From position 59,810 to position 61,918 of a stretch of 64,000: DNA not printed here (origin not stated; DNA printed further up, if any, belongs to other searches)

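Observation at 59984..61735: Membrane protein that reads like a P-type ATPase with every catalytic motif erased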

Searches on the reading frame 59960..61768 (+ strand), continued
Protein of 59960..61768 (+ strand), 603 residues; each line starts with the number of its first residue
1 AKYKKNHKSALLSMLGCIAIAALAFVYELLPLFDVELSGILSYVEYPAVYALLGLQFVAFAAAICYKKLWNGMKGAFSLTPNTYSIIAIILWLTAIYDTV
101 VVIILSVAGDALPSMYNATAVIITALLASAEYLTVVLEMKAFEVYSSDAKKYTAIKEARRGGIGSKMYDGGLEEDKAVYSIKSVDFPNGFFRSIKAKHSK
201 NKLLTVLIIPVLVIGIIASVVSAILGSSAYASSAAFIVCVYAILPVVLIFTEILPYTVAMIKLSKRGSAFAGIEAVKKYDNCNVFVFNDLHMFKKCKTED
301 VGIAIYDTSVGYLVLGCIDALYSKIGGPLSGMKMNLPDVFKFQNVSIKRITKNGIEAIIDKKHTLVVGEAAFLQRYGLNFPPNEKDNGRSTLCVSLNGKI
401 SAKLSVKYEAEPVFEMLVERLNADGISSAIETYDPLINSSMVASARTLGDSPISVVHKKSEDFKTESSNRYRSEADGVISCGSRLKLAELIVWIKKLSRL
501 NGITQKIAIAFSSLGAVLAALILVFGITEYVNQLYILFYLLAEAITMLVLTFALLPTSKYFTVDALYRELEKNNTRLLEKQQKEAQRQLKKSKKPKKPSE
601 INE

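Call 17: predict_structure(alignment_id=A1)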
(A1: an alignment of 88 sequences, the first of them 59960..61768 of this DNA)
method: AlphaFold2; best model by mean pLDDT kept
length: 603 residues; sequences in the alignment: 88
mean_pLDDT: 91.5   pTM: 0.87
mean pLDDT of the five models: 91.5, 91.0, 90.6, 90.2, 89.9
residues with pLDDT >= 90: 474; 70-90: 111; 50-70: 18; < 50: 0
segments of 3 or more residues with pLDDT < 50: none
pLDDT, mean of each block of 10 residues (from residue 1): 94 97 95 88 91 96 94 81 89 95 92 93 96 95 95 91 90 94 89 77 85 94 91 93 91 94 96 92 96 92 89 94 94 87 93 95 95 92 81 94 94 96 96 94 91 94 71 82 95 96 94 95 89 93 95 92 93 94 96 79 58
secondary structure, 60 per line:
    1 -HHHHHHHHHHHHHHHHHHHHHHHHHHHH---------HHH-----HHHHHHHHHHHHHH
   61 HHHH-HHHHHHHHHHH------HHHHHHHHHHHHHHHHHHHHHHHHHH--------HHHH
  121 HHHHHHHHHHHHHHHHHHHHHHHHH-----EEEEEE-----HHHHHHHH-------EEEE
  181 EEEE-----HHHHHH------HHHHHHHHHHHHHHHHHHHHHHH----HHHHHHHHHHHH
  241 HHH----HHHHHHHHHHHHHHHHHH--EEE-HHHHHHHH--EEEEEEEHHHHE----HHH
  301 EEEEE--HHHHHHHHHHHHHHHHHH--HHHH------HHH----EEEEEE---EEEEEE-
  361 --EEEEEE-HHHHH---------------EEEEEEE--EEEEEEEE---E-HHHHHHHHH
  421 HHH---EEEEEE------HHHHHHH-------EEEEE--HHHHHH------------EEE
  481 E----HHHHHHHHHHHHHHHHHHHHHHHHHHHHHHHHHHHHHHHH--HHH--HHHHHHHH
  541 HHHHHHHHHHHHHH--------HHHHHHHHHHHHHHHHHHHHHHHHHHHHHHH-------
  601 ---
elements in order: H2-29 H47-64 H66-76 H83-108 H117-145 E151-156 H162-169 E177-184 H190-195 H202-224 H229-243 H248-265 E268-270 H272-279 E282-288 H289-292 E301-305 H308-325 H328-331 E345-350 E354-359 E363-368 H370-374 E390-396 E399-406 H412-423 E427-432 H439-445 E453-457 H460-465 E478-481 H486-525 H533-554 H563-593
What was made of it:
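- AF2 model: pLDDT 91.5, pTM 0.87 (call 17).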

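Call 20: fold_search(model_id=the predicted structure, library=pdb)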
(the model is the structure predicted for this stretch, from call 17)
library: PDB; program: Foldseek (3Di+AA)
matches with E <= 10: 309; with E <= 0.001: 89
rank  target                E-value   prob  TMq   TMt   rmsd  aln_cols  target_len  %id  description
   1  4bbj                  2.4e-12  1.00  0.49  0.45  10.9       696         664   15  Copper-transporting PIB-ATPase in complex with beryllium fluoride representing the E2P state (released 2013-12-11)
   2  7si6                  7.0e-12  1.00  0.48  0.35  11.8       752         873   12  Structure of ATP7B in state 1 (released 2022-03-16)
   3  3rfu_A                1.0e-11  1.00  0.48  0.44  11.3       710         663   13  Crystal structure of a copper-transporting PIB-type ATPase (released 2011-06-29)
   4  7si7                  1.5e-11  1.00  0.49  0.42  12.1       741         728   12  Structure of ATP7B in state 2 (released 2022-03-16)
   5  7si3                  4.8e-11  1.00  0.49  0.36  11.8       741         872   12  Consensus structure of ATP7B (released 2022-03-16)
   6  7xuk                  1.6e-10  1.00  0.51  0.41  11.6       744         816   11  Structure of ATP7B C983S/C985S/D1027A mutant in presence of ATOX1 (released 2023-04-26)
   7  7xun                  3.0e-10  1.00  0.54  0.46  10.2       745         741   12  Structure of ATP7B C983S/C985S/D1027A mutant (released 2023-04-26)
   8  7r0g_A                4.7e-10  1.00  0.52  0.48  11.6       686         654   14  STRUCTURAL BASIS OF ION UPTAKE IN COPPER-TRANSPORTING P1B-TYPE ATPASES (released 2022-09-14)
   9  7r0g_B                5.4e-10  1.00  0.51  0.47  11.3       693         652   13  STRUCTURAL BASIS OF ION UPTAKE IN COPPER-TRANSPORTING P1B-TYPE ATPASES (released 2022-09-14)
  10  5mrw_B                8.1e-10  1.00  0.37  0.34  13.0       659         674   12  Structure of the KdpFABC complex (released 2017-06-21)
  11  7nnl_B                3.5e-09  1.00  0.45  0.41  12.7       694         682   11  Cryo-EM structure of the KdpFABC complex in an E1-ATP conformation loaded with K+ (released 2021-07-28)
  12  4umw                  4.0e-09  1.00  0.40  0.40  11.7       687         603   10  CRYSTAL STRUCTURE OF A ZINC-TRANSPORTING PIB-TYPE ATPASE IN E2.PI STATE (released 2014-08-13)
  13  7lc3_B                4.6e-09  1.00  0.46  0.42  11.3       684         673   12  CryoEM Structure of KdpFABC in E1-ATP state (released 2021-01-27)
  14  9zwk_B                6.6e-09  1.00  0.44  0.40  12.3       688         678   12  High-resolution cryo-EM structure of KdpFABC in the E1 state in lipid nanodisc (released 2026-04-01)
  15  9oc4_B                1.8e-08  1.00  0.41  0.37  14.2       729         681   12  High-resolution cryo-EM structure of KdpFABC in the E1P-ADP state in lipid nanodisc (released 2025-05-21)
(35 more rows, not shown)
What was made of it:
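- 61412..61621 (+): M5 with its cytoplasmic stalk (aa 893-932) and M6 (941-962). Conserved S891-R-L-K-L-A-E lies at the start of the stalk, and P964 after M6. The P1B ion-site residues (YN, MxxSS) are absent. Whole-chain Foldseek matches (call 20).
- On P-type ATPase superfamily (homology / fold level): Foldseek E=2.4e-12, probability 1.0, with all listed top 50 matches being P-type ATPases (call 20).
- On P1B subfamily: The best fold matches are P1B pumps (call 20).
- Closest known: KdpB. Same: It is the next-best fold match after the P1B pumps (E=8e-10 to 1e-6, call 20).
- Checked: The best nine are P1B pumps, at E=2e-12 to 5e-10 (call 20).
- The listed top 50 Foldseek matches are all P-type ATPases (the best nine are P1B pumps, KdpB follows), with E down to 2.4e-12 (call 20). 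The template-free AF2 model matches P-type ATPases at E=2e-12 with probability 1.0 (call 20).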

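Call 30: find_encoding_contigs(protein=P0008, flank=5000, max_places=1)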
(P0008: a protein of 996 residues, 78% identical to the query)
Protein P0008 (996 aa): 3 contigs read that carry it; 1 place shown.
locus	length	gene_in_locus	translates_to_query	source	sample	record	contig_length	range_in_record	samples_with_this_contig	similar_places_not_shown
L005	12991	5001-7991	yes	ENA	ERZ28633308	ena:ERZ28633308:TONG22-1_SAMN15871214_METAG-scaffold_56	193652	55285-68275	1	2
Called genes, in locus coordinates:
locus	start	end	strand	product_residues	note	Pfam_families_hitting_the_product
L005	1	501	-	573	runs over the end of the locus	PF00664:ABC_membrane, PF00005:ABC_tran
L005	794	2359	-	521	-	PF01943:Polysacc_synt, PF01554:MatE (weak)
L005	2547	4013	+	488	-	PF00478:IMPDH, PF00571:CBS, PF01070:FMN_dh (weak), PF03060:NMO (weak)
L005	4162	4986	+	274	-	PF08032:SpoU_sub_bind, PF00588:SpoU_methylase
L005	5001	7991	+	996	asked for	-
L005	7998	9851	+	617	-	PF19864:Radical_SAM_N2, PF04055:Radical_SAM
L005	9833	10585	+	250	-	PF10105:DUF2344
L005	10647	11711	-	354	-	PF03054:tRNA_Me_trans, PF20259:tRNA_Me_trans_M, PF20258:tRNA_Me_trans_C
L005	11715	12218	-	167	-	PF00588:SpoU_methylase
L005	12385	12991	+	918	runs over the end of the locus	PF07517:SecA_DEAD, PF00270:DEAD (weak), PF01043:SecA_PP_bind, PF21090:P-loop_SecA, PF07516:SecA_SW, PF02810:SEC-C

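Call 31: find_encoding_contigs(protein=P0092, flank=8000, max_places=2)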
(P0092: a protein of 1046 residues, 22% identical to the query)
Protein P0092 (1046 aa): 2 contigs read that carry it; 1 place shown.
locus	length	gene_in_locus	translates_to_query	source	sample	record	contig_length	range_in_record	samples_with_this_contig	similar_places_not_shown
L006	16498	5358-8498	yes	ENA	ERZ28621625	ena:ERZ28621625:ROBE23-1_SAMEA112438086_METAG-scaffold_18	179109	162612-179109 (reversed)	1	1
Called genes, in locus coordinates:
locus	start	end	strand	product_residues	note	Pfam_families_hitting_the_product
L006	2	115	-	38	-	?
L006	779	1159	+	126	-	PF03610:EIIA-man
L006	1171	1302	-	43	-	-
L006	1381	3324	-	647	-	PF14863:Alkyl_sulf_dimr, PF14864:Alkyl_sulf_C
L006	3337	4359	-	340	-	PF14397:ATPgrasp_ST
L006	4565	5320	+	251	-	PF08032:SpoU_sub_bind, PF00588:SpoU_methylase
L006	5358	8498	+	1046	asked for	-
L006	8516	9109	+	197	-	PF06908:YpsA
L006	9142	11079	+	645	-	PF00133:tRNA-synt_1, PF01406:tRNA-synt_1e, PF01921:tRNA-synt_1f (faint), PF09334:tRNA-synt_1g, PF00133:tRNA-synt_1, PF08264:Anticodon_1, PF19303:Anticodon_3, PF01588:tRNA_bind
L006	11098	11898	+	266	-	PF01026:TatD_DNase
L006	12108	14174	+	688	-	PF00009:GTP_EFTU, PF03144:GTP_EFTU_D2, PF22042:EF-G_D2, PF14492:EFG_III, PF03764:EFG_IV, PF00679:EFG_C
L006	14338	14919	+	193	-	PF16112:DUF4830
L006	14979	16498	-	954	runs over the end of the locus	PF19085:Choline_bind_2 (weak)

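Call 32: find_encoding_contigs(protein=P0089, flank=8000, max_places=2)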
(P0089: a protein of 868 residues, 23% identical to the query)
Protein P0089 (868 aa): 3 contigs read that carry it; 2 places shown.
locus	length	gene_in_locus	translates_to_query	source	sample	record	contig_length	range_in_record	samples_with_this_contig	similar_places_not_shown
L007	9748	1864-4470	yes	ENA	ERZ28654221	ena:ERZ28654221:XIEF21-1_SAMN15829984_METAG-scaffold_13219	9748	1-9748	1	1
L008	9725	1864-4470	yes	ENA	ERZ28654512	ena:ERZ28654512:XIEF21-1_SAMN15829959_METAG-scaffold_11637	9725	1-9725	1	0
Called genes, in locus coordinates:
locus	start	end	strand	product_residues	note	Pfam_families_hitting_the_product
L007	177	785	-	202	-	PF04260:DUF436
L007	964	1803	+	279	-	PF08032:SpoU_sub_bind, PF00588:SpoU_methylase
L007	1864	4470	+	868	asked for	-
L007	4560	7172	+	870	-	PF19864:Radical_SAM_N2, PF04055:Radical_SAM, PF10105:DUF2344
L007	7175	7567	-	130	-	PF14276:DUF4363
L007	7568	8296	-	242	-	PF04239:DUF421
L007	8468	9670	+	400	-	PF01408:GFO_IDH_MocA, PF21252:Glyco_hydro_109_C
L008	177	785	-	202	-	PF04260:DUF436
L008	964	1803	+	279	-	PF08032:SpoU_sub_bind, PF00588:SpoU_methylase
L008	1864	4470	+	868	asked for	-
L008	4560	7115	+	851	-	PF19864:Radical_SAM_N2, PF04055:Radical_SAM, PF10105:DUF2344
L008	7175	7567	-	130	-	PF14276:DUF4363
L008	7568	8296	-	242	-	PF04239:DUF421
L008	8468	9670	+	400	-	PF01408:GFO_IDH_MocA, PF21252:Glyco_hydro_109_C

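Call 33: find_encoding_contigs(protein=P0003, flank=3000, max_places=1)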
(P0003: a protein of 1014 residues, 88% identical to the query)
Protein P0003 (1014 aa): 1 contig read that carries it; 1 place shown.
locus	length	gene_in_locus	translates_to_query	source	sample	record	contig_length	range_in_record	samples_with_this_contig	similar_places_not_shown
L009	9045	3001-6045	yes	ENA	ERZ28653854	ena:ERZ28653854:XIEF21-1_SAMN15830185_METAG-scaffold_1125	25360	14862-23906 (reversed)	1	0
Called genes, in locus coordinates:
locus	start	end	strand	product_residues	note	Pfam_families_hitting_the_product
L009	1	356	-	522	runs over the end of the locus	PF01943:Polysacc_synt, PF01554:MatE (weak)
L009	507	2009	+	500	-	PF00478:IMPDH, PF00571:CBS, PF01070:FMN_dh (weak), PF03060:NMO (weak)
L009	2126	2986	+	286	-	PF08032:SpoU_sub_bind, PF00588:SpoU_methylase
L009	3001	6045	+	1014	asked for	-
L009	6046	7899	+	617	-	PF19864:Radical_SAM_N2, PF04055:Radical_SAM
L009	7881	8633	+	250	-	PF10105:DUF2344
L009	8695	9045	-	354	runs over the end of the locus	PF03054:tRNA_Me_trans, PF20259:tRNA_Me_trans_M, PF20258:tRNA_Me_trans_C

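Call 47: search_protein_representatives(alignment_id=A1)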
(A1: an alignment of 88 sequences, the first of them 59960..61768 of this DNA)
Query: 88 sequences, 936 profile positions. Proteins with E-value up to 0.001 (for the whole library): 4557; up to 1e-10: 3046; up to 1e-30: 2012. The best 150 are listed.
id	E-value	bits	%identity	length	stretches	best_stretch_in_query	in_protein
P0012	0.0e+00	1280.9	-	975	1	4-935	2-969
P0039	0.0e+00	1237.5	-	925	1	1-933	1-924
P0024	0.0e+00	1231.7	-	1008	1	1-933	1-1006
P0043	0.0e+00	1227.8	-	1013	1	1-935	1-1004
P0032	0.0e+00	1220.5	-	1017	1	4-935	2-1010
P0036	0.0e+00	1218.8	-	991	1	1-934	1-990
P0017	0.0e+00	1195.4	-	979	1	1-935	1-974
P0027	0.0e+00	1190.1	-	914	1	1-935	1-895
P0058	0.0e+00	1177.6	-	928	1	1-933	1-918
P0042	0.0e+00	1163.1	-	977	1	1-929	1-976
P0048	0.0e+00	1157.9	-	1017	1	1-932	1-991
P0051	0.0e+00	1128.2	-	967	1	1-934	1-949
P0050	0.0e+00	1114.5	-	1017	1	1-935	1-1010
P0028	0.0e+00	1056.5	-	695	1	240-936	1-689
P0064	0.0e+00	1033.2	-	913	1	1-935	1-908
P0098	5.5e-265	898.4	-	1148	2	70-923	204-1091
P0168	6.4e-144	497.7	-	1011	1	6-900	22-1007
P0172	1.2e-133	463.8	-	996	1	4-902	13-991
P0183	2.0e-129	449.7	-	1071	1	19-900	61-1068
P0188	2.0e-127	443.1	-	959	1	2-898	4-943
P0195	4.3e-125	435.4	-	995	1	25-901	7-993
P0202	2.5e-123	429.5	-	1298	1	111-904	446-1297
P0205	3.4e-122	425.8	-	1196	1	68-902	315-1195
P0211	4.1e-121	422.2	-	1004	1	45-902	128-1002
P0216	7.7e-120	418.0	-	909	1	2-907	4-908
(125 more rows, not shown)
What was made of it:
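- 2012 clusters at 50% identity score E<=1e-30 (call 47). There are thousands of clusters (call 47).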

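Call 48: list_cluster_members(proteins=[P0168, P0172, P0183, P0188, P0195, P0202, P0205, P0211, P0216, P0098])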
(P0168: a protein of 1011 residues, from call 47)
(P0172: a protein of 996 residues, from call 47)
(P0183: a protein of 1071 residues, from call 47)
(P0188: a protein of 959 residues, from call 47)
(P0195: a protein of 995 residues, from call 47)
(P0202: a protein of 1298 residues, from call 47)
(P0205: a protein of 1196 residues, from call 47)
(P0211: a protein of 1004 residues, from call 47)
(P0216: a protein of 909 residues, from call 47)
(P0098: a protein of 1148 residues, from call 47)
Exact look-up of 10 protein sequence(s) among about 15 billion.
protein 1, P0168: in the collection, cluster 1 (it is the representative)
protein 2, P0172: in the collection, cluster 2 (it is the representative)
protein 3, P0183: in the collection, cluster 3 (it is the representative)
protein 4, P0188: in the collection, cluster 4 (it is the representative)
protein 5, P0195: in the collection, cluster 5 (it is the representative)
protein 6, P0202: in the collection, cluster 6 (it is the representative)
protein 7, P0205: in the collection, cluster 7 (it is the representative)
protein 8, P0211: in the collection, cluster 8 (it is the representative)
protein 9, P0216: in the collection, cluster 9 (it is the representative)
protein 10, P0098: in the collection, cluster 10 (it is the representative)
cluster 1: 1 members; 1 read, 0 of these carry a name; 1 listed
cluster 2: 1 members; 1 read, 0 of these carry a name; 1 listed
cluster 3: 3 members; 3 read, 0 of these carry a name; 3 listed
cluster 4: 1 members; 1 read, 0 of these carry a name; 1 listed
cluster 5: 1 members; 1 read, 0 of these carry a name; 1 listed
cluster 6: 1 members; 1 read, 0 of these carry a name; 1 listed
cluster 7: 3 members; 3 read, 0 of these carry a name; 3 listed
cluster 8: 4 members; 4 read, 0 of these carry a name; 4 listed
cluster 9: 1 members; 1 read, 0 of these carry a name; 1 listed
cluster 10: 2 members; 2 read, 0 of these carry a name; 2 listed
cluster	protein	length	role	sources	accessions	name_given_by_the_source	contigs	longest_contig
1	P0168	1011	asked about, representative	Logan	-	-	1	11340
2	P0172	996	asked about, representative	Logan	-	-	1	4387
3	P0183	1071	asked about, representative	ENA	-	-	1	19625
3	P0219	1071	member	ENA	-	-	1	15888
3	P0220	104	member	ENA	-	-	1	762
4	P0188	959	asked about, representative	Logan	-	-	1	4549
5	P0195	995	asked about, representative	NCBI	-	-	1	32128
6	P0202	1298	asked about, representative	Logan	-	-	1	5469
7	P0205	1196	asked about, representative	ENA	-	-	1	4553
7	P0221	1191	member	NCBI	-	-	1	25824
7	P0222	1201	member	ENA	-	-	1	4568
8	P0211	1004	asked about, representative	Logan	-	-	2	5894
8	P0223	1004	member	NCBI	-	-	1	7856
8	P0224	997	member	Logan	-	-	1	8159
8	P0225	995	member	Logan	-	-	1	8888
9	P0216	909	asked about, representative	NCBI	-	-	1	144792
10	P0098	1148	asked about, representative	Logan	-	-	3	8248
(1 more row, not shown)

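Call 54: find_homologous_proteins(query=A3, max_evalue=1e-10)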
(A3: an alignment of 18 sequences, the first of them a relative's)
Query A3 (18 sequences) (995 aa, profile of the alignment): 7 proteins with E <= 1e-10 among 8000 candidates.
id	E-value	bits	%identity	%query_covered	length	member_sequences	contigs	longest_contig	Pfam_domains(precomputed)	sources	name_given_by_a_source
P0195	0.0e+0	1119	100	100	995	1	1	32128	-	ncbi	-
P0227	0.0e+0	1059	87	100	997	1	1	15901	-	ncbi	-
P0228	2.8e-294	997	66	72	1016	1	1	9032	-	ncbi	-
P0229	2.4e-215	736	35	68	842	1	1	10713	-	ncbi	-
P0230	1.3e-134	469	28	59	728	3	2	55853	-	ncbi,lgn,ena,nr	ncbi:MAG: hypothetical protein IJX02_01490 [Clostridia bacterium]|nr:hypothetical protein [Clostridi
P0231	8.8e-130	453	30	61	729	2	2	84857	-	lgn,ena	-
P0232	1.6e-38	151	20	47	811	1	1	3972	-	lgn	-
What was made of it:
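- Tried and rejected: It was swamped by the acidic low-complexity tails and returned 7 hits (call 54).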
